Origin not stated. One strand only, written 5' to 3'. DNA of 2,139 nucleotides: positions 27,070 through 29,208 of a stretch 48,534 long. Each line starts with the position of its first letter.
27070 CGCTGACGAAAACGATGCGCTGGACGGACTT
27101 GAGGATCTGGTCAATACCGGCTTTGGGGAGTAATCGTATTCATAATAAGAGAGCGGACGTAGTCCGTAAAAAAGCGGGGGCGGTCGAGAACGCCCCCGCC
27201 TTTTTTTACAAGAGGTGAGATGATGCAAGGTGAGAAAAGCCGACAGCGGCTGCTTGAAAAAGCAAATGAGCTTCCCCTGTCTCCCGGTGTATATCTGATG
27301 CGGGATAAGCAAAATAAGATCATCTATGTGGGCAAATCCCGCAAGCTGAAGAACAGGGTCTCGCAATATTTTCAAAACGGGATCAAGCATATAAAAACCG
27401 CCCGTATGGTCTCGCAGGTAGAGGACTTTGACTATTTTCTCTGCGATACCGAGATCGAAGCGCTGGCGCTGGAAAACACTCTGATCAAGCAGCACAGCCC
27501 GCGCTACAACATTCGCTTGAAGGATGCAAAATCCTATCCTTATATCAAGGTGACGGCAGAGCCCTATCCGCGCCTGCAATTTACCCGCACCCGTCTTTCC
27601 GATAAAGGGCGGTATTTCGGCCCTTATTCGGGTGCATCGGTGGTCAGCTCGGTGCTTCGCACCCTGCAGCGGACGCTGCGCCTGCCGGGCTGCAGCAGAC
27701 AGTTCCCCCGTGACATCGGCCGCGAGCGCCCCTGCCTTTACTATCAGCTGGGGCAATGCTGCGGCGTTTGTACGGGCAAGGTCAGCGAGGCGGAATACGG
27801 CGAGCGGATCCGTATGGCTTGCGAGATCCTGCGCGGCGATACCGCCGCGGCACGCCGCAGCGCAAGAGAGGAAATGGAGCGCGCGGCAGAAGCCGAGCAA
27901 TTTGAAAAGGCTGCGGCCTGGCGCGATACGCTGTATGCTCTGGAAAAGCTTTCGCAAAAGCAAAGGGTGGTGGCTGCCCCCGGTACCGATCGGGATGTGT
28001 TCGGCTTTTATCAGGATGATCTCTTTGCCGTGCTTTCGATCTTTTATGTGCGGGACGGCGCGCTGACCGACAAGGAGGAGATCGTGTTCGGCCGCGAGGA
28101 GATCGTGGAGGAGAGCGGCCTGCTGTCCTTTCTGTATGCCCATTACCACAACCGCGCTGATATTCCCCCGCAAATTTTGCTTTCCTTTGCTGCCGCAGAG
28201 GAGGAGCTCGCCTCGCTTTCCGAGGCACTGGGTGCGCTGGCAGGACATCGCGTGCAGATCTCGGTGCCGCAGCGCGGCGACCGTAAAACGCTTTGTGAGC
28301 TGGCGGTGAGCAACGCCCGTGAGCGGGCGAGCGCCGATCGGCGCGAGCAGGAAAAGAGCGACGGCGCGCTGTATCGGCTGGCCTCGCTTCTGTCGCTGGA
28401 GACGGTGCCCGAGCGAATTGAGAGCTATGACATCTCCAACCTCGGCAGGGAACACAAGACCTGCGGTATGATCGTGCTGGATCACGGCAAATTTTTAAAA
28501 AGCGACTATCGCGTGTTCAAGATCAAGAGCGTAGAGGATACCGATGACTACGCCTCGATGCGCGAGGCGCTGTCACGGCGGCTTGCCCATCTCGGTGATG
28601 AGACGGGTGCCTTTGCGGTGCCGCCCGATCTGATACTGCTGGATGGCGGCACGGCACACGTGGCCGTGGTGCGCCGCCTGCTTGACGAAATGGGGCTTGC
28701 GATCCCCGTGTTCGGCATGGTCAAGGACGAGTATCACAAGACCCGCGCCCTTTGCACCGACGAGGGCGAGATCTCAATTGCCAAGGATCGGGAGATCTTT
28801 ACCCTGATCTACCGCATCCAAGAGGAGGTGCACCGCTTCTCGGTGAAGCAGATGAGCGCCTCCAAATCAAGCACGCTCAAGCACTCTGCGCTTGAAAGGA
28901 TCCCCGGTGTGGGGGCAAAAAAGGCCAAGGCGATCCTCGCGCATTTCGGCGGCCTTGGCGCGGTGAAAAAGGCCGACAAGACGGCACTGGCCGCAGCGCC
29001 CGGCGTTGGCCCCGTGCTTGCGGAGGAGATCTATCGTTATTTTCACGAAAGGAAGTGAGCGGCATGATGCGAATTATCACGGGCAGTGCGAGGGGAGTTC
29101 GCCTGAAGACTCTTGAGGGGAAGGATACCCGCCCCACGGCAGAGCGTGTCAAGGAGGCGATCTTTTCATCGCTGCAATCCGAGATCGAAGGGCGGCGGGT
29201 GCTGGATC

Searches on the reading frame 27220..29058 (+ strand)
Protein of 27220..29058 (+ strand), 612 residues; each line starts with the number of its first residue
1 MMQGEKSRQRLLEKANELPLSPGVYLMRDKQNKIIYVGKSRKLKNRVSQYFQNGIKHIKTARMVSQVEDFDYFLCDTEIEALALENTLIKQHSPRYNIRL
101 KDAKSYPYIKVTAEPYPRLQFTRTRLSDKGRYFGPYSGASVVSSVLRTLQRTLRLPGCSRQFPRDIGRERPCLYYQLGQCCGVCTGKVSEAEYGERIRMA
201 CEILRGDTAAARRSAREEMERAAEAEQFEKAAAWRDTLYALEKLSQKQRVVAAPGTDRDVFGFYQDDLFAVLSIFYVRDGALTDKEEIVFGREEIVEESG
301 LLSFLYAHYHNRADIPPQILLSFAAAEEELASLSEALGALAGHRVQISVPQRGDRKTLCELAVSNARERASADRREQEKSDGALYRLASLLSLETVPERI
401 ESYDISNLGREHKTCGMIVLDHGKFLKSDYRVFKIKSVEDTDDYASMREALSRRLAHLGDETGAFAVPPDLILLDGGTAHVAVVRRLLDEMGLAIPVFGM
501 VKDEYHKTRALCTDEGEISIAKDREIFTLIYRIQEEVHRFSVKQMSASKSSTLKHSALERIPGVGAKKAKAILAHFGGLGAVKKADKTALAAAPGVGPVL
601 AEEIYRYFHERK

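Call 73: search_protein_families(library=pfam, proteins=[window:27220-29058:+])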
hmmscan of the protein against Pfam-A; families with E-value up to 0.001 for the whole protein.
window:27220-29058:+ (612 aa): 8 families
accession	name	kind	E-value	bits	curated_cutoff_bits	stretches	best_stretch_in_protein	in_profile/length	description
PF08459.17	UvrC_RNaseH_dom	-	7.5e-45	153.1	22.3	1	389-542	2-159/159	UvrC RNAse H endonuclease domain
PF22920.2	UvrC_RNaseH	-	1.9e-25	89.5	24.3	1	257-369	1-112/116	UvrC Ribonuclease H-like domain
PF01541.30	GIY-YIG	-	1.3e-14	54.6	22.6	1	22-97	2-78/78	GIY-YIG catalytic domain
PF14520.12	HHH_5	-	1.5e-09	38.6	27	1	557-606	3-53/57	Helix-hairpin-helix domain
PF12826.13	HHH_2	-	1.6e-09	38.2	27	1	561-611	8-58/64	Helix-hairpin-helix motif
PF00633.29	HHH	-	7e-08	32.4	24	0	579-607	2-30/30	Helix-hairpin-helix motif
PF02151.25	UVR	-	1e-06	28.7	21.5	1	215-243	7-35/36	UvrB/uvrC motif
PF12836.13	HHH_3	-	0.00022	21.7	27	0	556-575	14-33/65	Helix-hairpin-helix motif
